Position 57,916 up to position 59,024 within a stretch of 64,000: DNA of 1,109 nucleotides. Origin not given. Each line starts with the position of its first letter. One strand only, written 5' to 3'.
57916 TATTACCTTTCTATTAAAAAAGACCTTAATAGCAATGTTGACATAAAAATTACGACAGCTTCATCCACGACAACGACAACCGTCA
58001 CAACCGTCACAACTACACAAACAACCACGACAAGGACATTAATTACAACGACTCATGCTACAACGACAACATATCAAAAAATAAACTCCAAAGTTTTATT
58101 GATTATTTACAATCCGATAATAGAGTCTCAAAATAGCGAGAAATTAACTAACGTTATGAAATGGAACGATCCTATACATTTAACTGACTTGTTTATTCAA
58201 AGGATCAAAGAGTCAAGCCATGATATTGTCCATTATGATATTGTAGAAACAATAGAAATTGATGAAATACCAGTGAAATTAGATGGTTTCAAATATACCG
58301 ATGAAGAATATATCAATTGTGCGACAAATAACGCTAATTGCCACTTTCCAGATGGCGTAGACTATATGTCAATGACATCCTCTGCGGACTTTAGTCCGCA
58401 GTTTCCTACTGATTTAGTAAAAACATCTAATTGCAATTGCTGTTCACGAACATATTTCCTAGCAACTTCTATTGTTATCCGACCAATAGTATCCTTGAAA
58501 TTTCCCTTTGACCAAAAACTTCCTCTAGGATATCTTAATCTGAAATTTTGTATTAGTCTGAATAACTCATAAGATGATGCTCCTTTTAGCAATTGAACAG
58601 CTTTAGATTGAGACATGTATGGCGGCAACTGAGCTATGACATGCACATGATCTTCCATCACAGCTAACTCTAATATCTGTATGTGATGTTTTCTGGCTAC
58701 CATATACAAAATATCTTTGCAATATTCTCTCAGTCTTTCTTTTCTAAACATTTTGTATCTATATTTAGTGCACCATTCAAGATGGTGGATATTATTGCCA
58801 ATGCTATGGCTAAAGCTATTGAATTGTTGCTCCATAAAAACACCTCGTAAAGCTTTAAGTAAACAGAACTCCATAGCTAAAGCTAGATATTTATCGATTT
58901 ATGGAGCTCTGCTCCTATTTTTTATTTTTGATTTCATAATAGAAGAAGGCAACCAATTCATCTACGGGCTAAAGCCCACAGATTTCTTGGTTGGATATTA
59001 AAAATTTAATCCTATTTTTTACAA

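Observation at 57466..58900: Thr-rich surface-protein gene caught in decay: two in-frame stops in its 5' region and an IS200/IS605 TnpA gene in place of its 3' Cys-module region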

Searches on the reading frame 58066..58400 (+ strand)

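Call 19: search_protein_representatives(protein=window:58066-58400:+)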
Query: 111 residues. Proteins with E-value up to 0.001 (for the whole library): 738; up to 1e-10: 277; up to 1e-30: 1. The best 150 are listed.
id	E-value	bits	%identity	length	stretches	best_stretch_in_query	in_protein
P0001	4.0e-68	242.7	100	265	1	1-111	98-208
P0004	7.7e-28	113.1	23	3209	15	21-89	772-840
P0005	1.3e-27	112.4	52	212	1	6-105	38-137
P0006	3.2e-24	101.5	51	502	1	5-105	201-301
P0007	5.7e-24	100.7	45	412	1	7-107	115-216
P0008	5.8e-24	100.6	49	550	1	8-108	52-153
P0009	1.0e-23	99.9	46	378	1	7-104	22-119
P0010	1.2e-23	99.6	47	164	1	8-105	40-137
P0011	3.7e-23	98.1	43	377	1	5-103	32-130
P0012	4.9e-23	97.7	48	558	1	7-108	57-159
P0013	2.2e-22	95.5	48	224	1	9-106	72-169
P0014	2.6e-22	95.3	48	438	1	8-103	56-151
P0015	2.8e-22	95.2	41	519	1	6-107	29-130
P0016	6.8e-22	94.0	40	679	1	4-108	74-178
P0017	1.1e-21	93.4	45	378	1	7-101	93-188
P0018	1.1e-21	93.3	44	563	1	4-103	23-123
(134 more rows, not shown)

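Call 20: search_protein_families(library=pfam, proteins=[P0005, P0006, P0007, P0008, P0009, P0011, P0012, P0014, P0015, P0018], max_evalue=0.01)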
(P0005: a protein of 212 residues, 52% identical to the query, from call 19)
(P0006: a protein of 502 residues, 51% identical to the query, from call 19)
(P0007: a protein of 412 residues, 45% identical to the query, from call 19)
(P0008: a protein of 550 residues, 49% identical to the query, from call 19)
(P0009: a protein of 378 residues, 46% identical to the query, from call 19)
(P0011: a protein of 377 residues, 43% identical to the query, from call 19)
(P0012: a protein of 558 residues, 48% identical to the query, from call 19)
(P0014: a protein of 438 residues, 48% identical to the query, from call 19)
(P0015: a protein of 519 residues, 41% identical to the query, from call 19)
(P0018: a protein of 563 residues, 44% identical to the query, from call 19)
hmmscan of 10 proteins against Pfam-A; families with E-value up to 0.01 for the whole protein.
P0005 (212 aa): 0 families

P0006 (502 aa): 0 families

P0007 (412 aa): 0 families

P0008 (550 aa): 1 family
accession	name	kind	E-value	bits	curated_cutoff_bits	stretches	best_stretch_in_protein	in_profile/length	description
PF17957.7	Big_7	-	1.3e-18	67.8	24.1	1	462-529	1-68/70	Bacterial Ig domain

P0009 (378 aa): 0 families

P0011 (377 aa): 0 families

P0012 (558 aa): 3 families
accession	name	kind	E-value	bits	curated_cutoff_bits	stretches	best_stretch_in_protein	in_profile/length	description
PF00404.24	Dockerin_1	-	1.6e-09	38.2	22.9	1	503-528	30-55/57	Dockerin type I domain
PF13202.12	EF-hand_5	-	0.00014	21.6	25.9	0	535-552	8-25/25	EF hand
PF00036.39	EF-hand_1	-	0.0013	18.6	25.4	0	508-528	8-28/29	EF hand domain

P0014 (438 aa): 0 families

P0015 (519 aa): 0 families

P0018 (563 aa): 1 family
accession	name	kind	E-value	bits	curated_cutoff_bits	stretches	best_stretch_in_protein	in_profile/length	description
PF00404.24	Dockerin_1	-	4.6e-11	43.2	22.9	2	443-498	1-56/57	Dockerin type I domain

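Call 43: search_protein_families(library=ncbifam, proteins=[P0009], max_evalue=0.01)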
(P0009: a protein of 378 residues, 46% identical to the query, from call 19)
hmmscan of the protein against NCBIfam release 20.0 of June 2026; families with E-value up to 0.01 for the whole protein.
P0009 (378 aa): 0 families

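Call 58: list_cluster_members(proteins=[P0005, P0006, P0007, P0008, P0009, P0010, P0011, P0012, P0013, P0014])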
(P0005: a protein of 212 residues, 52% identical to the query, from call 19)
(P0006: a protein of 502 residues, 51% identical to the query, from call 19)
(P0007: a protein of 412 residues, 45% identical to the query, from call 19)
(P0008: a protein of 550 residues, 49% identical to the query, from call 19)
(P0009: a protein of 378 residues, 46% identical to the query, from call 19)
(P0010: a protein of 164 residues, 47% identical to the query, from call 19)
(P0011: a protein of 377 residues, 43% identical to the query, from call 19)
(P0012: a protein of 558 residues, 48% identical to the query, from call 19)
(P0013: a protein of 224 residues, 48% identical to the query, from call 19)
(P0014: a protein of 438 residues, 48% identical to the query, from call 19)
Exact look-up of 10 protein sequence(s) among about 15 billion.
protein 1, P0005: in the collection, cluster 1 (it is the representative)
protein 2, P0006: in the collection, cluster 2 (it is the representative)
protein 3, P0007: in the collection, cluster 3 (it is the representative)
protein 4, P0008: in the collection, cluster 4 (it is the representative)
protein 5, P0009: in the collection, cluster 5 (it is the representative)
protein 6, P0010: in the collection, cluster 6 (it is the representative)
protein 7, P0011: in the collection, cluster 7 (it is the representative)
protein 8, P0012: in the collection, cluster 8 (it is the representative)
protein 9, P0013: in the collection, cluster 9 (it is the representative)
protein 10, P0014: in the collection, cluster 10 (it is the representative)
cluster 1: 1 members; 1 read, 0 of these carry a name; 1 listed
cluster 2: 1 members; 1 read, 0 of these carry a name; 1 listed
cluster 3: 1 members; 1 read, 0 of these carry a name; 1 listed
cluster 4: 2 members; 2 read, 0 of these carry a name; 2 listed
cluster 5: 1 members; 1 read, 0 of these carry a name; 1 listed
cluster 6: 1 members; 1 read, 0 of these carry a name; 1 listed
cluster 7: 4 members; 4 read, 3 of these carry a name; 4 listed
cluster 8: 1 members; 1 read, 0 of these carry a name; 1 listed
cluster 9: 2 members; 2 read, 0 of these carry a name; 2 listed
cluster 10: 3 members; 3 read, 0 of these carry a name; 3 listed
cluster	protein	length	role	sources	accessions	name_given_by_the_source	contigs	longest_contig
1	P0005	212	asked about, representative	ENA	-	-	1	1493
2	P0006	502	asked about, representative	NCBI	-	-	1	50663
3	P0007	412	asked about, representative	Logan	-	-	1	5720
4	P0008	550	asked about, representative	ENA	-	-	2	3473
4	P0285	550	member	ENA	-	-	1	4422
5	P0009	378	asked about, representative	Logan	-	-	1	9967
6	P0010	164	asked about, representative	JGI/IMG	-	-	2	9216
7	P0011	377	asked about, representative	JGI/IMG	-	hypothetical protein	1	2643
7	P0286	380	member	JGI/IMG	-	hypothetical protein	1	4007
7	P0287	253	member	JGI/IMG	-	hypothetical protein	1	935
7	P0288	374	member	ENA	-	-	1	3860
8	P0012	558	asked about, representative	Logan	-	-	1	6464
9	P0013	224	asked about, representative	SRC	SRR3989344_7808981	-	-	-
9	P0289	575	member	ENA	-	-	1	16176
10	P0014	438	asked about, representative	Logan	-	-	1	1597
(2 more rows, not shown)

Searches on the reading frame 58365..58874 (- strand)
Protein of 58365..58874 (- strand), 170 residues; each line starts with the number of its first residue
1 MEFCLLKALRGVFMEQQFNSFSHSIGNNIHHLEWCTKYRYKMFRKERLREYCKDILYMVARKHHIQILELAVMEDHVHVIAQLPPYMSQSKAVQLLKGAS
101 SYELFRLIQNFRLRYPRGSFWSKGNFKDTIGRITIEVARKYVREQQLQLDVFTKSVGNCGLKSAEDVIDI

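Call 5: search_protein_families(library=pfam, proteins=[window:58365-58874:-], max_evalue=0.1)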
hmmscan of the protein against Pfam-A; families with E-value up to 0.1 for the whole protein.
window:58365-58874:- (170 aa): 1 family
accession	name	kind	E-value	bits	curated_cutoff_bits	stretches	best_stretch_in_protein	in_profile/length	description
PF01797.21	Y1_Tnp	-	3.2e-28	98.7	23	1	30-145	7-121/121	Transposase IS200 like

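Call 23: find_homologous_proteins(query=window:58365-58874:-, max_evalue=1e-20)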
Query window:58365-58874:- (170 aa): 440 proteins with E <= 1e-20 among 483 candidates; the best 120 are listed.
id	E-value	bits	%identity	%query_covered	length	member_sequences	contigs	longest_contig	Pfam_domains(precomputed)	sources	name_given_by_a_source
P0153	1.8e-76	274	82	85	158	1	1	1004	PF01797.22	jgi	jgi:putative transposase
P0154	2.8e-76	273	85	81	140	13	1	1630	PF01797.22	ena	-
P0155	1.6e-73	264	76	86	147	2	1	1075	PF01797.22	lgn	-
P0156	2.7e-69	250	74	85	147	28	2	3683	PF01797.22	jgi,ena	-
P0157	4.8e-69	250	71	86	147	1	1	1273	PF01797.22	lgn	-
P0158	4.5e-66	240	72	86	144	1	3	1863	PF01797.22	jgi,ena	-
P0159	5.0e-66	240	72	85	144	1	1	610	PF01797.22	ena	-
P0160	1.3e-65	238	72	85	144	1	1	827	PF01797.22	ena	-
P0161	4.0e-65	237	69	86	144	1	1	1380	PF01797.22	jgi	jgi:putative transposase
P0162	6.7e-65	236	68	87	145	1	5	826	PF01797.22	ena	-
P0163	8.2e-65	236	71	86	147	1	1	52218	PF01797.22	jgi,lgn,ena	-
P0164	4.4e-63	230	68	86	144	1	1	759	PF01797.22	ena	-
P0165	4.7e-63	230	68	87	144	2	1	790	PF01797.22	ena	-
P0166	2.2e-62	228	68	86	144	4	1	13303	PF01797.22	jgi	jgi:putative transposase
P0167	2.4e-62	228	66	86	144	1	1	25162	PF01797.22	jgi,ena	-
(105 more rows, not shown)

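Call 25: find_encoding_contigs(protein=P0154, flank=1500, max_places=3)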
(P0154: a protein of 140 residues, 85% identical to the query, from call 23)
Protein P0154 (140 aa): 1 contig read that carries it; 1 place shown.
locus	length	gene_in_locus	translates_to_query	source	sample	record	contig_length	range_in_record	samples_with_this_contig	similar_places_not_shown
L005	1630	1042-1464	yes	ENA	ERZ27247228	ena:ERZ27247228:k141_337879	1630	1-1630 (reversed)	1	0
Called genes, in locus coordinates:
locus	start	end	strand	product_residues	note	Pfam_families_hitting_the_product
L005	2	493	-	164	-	?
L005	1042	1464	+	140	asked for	PF01797:Y1_Tnp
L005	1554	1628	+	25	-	?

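Call 26: find_encoding_contigs(protein=P0156, flank=2000, max_places=3)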
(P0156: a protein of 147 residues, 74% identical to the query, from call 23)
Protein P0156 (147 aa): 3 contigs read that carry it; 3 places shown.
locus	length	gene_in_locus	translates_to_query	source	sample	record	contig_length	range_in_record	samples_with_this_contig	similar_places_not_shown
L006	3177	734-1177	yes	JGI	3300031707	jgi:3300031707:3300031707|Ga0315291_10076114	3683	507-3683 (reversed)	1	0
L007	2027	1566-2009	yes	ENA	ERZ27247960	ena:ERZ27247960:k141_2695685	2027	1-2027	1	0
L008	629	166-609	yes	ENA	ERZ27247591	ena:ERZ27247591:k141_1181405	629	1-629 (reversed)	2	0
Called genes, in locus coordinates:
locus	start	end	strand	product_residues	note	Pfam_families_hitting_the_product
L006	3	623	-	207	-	?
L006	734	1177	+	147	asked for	PF01797:Y1_Tnp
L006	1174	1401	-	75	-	PF03030:H_PPase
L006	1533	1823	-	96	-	PF18898:DUF5654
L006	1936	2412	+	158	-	PF01988:VIT1 (weak)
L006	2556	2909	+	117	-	PF13473:Cupredoxin_1, PF00127:Copper-bind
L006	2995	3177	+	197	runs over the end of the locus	PF01558:POR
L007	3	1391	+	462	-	?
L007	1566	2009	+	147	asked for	PF01797:Y1_Tnp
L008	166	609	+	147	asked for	PF01797:Y1_Tnp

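Call 27: find_encoding_contigs(protein=P0163, flank=2000, max_places=3)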
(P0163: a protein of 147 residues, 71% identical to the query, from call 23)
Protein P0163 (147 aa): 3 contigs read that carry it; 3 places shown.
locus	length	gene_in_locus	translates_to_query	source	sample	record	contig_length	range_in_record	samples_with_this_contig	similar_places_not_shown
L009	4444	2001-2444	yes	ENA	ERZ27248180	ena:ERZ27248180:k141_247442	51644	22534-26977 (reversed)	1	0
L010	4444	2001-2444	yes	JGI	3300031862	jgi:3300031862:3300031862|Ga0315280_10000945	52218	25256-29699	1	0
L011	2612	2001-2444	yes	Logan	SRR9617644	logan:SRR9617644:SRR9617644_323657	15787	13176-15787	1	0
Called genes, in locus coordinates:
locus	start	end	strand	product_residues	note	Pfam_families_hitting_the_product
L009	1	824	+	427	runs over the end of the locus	PF01935:DUF87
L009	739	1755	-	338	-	-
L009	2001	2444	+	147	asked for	PF01797:Y1_Tnp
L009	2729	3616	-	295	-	PF01261:AP_endonuc_2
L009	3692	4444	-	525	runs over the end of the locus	PF03193:RsgA_GTPase (faint), PF00009:GTP_EFTU, PF03144:GTP_EFTU_D2, PF03143:GTP_EFTU_D3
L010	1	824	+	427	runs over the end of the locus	PF01935:DUF87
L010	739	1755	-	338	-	-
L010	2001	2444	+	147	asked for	PF01797:Y1_Tnp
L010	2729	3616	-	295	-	PF01261:AP_endonuc_2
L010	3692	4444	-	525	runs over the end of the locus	PF03193:RsgA_GTPase (faint), PF00009:GTP_EFTU, PF03144:GTP_EFTU_D2, PF03143:GTP_EFTU_D3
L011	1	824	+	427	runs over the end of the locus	PF01935:DUF87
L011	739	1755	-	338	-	-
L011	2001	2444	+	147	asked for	PF01797:Y1_Tnp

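Call 28: find_encoding_contigs(protein=P0153, flank=1500, max_places=3)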
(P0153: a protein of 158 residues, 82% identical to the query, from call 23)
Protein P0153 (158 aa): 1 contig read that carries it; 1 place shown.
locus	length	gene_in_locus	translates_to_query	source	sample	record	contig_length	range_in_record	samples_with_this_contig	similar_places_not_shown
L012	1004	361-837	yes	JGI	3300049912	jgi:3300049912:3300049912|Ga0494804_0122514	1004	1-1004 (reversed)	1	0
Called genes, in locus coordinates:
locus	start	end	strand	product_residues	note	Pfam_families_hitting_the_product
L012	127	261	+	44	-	-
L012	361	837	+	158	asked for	PF01797:Y1_Tnp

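Call 34: list_cluster_members(proteins=[window:58365-58874:-, window:58365-58835:-, window:59037-59318:-, window:59037-59276:-, window:59290-59592:+, window:59668-60936:+, P0001])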
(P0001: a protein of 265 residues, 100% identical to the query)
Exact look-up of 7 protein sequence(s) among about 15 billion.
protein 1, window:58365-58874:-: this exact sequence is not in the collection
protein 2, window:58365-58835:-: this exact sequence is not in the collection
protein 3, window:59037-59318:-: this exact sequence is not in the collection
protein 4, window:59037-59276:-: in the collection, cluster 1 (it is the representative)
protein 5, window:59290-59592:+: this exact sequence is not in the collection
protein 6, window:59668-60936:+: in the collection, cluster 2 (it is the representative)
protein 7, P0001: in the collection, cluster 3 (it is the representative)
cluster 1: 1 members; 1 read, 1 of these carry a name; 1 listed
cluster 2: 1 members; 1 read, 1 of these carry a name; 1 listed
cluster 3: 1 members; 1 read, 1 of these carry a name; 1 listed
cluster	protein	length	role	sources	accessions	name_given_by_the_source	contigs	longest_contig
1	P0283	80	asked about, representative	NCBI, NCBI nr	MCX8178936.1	MAG: hypothetical protein N3D75_03855 [Candidatus Aenigmarchaeota archaeon] | hypothetical protein [Candidatus Aenigmarchaeota archaeon]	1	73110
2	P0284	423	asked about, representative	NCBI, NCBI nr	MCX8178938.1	MAG: hypothetical protein N3D75_03865 [Candidatus Aenigmarchaeota archaeon] | hypothetical protein [Candidatus Aenigmarchaeota archaeon]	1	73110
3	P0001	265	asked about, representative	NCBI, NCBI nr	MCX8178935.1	MAG: hypothetical protein N3D75_03850 [Candidatus Aenigmarchaeota archaeon] | hypothetical protein [Candidatus Aenigmarchaeota archaeon]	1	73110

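Call 43: search_protein_families(library=ncbifam, proteins=[window:58365-58835:-], max_evalue=0.01)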
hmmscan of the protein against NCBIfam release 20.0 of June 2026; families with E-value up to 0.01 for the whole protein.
window:58365-58835:- (157 aa): 2 families
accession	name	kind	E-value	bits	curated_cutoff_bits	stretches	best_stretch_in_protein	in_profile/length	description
NF033573.1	transpos_IS200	equivalog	1e-29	103.3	55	1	6-131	2-126/126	IS200/IS605 family transposase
NF047646.1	REP_Tyr_transpos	equivalog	1.6e-11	44.3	80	1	11-117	6-114/146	REP-associated tyrosine transposase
